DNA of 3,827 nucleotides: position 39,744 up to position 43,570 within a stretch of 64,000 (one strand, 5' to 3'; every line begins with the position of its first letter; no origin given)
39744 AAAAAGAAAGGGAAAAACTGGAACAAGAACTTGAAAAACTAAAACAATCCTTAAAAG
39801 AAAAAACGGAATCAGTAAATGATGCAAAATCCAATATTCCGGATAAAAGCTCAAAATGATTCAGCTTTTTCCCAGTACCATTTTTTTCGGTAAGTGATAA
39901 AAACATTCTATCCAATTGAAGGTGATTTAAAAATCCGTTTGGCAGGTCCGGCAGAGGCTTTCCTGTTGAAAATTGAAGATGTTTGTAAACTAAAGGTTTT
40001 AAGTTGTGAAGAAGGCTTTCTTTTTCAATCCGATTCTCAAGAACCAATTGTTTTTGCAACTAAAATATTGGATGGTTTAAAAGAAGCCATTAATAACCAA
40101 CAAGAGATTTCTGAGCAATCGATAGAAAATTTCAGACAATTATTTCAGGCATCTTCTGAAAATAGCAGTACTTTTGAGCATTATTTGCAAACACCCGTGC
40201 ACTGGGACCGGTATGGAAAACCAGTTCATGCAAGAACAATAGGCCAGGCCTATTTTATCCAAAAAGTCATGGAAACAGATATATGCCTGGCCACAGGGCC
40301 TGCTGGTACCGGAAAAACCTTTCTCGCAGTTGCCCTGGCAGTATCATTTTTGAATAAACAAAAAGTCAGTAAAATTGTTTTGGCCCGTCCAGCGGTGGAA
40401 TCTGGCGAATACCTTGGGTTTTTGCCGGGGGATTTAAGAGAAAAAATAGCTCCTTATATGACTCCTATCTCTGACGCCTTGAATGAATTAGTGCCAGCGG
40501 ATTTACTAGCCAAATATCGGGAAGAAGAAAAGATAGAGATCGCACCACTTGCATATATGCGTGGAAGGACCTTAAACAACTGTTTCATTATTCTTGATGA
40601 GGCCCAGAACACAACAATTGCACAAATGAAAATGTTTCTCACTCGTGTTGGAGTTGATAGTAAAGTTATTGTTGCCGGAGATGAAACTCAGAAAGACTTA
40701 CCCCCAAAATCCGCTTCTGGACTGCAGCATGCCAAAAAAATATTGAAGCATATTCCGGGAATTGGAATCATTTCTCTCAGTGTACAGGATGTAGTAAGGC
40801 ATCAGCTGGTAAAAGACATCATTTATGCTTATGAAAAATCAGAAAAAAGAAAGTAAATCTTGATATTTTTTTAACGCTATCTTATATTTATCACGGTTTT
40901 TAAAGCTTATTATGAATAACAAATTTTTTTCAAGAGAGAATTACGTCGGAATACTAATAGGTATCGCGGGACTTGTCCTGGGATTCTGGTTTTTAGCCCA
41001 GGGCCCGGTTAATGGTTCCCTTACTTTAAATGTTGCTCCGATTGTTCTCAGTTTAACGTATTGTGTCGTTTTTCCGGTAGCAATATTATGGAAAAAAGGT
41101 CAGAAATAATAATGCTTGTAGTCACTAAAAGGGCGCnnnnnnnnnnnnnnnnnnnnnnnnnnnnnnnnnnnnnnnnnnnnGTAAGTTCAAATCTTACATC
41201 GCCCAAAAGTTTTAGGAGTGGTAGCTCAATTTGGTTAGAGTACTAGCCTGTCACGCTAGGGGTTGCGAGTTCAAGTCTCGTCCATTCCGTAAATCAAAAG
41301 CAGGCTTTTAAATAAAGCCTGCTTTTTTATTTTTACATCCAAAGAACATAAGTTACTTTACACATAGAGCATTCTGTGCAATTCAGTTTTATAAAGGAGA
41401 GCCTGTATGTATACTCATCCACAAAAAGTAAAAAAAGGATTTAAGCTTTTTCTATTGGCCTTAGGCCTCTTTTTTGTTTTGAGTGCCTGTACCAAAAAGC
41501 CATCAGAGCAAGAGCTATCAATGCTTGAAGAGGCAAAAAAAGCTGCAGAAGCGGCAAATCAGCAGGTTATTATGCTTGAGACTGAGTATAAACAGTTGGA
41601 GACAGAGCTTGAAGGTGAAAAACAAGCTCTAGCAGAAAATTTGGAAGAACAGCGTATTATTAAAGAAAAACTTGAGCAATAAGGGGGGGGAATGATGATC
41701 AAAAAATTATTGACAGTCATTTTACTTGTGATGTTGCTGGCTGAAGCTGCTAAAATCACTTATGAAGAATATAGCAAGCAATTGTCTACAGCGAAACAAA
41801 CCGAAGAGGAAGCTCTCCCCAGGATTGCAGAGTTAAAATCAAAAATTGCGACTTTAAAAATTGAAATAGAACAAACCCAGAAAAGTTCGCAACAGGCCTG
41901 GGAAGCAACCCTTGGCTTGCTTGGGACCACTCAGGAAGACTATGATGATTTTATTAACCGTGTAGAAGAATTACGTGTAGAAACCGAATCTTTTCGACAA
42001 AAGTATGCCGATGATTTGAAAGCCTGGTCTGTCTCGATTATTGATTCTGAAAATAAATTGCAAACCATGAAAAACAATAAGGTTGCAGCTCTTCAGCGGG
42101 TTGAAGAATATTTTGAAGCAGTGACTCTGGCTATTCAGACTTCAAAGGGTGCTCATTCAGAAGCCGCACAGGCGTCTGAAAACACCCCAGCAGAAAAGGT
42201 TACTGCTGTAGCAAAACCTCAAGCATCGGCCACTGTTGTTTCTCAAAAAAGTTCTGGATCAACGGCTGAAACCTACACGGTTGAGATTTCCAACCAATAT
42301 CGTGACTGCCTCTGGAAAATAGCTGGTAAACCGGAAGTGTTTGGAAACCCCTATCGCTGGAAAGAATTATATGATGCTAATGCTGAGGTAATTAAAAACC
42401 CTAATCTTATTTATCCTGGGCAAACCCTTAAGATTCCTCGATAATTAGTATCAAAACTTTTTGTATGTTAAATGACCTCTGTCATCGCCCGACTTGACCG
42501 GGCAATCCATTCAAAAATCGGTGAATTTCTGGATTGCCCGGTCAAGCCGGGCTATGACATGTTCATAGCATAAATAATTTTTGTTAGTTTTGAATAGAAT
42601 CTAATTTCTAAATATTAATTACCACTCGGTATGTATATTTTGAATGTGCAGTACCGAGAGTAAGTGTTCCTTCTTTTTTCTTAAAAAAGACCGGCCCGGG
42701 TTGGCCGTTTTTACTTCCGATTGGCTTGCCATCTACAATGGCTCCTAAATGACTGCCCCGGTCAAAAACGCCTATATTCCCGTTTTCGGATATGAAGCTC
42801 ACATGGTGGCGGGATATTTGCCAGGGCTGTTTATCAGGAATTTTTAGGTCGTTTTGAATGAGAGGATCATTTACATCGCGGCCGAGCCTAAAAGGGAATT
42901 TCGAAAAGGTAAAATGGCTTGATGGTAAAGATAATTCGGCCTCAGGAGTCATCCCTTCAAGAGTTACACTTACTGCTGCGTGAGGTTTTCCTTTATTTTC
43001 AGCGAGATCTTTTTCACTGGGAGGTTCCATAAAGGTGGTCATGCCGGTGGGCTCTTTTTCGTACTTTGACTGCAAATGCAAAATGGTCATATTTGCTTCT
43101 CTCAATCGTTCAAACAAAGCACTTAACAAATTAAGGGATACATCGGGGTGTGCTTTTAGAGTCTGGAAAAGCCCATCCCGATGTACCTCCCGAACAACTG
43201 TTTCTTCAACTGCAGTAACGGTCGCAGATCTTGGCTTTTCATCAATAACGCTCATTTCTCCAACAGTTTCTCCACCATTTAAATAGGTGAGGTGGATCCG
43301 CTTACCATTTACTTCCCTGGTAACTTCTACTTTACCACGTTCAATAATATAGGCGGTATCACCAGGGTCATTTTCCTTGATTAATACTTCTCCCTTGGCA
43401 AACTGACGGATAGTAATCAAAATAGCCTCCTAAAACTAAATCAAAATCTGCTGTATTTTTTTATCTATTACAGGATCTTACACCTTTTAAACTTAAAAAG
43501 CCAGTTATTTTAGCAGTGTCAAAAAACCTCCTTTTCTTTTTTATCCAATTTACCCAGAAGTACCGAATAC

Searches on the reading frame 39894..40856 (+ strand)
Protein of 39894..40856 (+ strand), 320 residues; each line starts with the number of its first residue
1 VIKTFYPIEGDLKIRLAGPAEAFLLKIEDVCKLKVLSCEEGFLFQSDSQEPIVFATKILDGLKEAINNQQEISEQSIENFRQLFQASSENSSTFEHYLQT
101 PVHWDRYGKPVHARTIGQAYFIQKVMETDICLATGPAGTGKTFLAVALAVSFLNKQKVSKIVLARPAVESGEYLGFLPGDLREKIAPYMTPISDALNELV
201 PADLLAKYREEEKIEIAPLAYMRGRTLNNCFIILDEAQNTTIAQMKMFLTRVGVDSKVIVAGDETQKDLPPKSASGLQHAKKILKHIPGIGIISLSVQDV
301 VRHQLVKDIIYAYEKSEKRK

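Call 10: search_protein_families(library=pfam, proteins=[window:39894-40856:+], max_evalue=0.001)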
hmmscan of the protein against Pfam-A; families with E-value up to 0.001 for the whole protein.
window:39894-40856:+ (320 aa): 7 families
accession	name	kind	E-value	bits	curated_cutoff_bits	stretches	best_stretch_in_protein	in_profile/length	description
PF02562.22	PhoH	-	2.4e-84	282.4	27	1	111-314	2-205/205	PhoH-like protein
PF13245.12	AAA_19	-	2.6e-08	34.5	25.1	1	122-266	5-128/134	AAA domain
PF13604.12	AAA_30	-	3.3e-08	33.9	27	1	117-267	5-128/191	AAA domain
PF13401.12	AAA_22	-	5e-05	24.1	27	1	129-249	6-105/130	AAA domain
PF13481.12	AAA_25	-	7.9e-05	22.8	27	0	125-155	29-60/195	AAA domain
PF20720.3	nSTAND3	-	0.0006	20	27.2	0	122-158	11-48/155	Novel STAND NTPase 3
PF00580.27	UvrD-helicase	-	0.00075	19.7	23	0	231-266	215-250/271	UvrD/REP helicase N-terminal domain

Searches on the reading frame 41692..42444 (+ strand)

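Call 11: search_protein_families(library=pfam, proteins=[window:41692-42444:+], max_evalue=0.001)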
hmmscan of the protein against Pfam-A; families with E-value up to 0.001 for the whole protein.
window:41692-42444:+ (250 aa): 1 family
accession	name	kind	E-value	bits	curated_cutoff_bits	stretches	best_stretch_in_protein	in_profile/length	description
PF01476.26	LysM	-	1.2e-05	25.5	20.9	1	205-249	7-43/43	LysM domain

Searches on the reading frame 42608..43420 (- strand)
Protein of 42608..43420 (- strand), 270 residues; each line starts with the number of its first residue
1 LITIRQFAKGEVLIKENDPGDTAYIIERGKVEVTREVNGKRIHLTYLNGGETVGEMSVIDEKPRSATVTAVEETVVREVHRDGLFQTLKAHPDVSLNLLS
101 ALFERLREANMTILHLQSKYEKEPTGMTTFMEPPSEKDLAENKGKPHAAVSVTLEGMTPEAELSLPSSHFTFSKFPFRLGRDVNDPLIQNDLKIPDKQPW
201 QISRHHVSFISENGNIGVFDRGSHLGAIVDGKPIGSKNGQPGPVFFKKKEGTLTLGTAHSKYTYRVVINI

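Call 11: search_protein_families(library=pfam, proteins=[window:42608-43420:-], max_evalue=0.001)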
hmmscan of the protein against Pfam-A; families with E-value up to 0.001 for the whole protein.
window:42608-43420:- (270 aa): 2 families
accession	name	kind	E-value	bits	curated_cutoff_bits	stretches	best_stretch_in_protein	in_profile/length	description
PF00027.35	cNMP_binding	-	7.2e-22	77.6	27.5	1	5-90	2-88/89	Cyclic nucleotide-binding domain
PF00498.31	FHA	-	6.5e-06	26.9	20.7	1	178-236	2-53/67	FHA domain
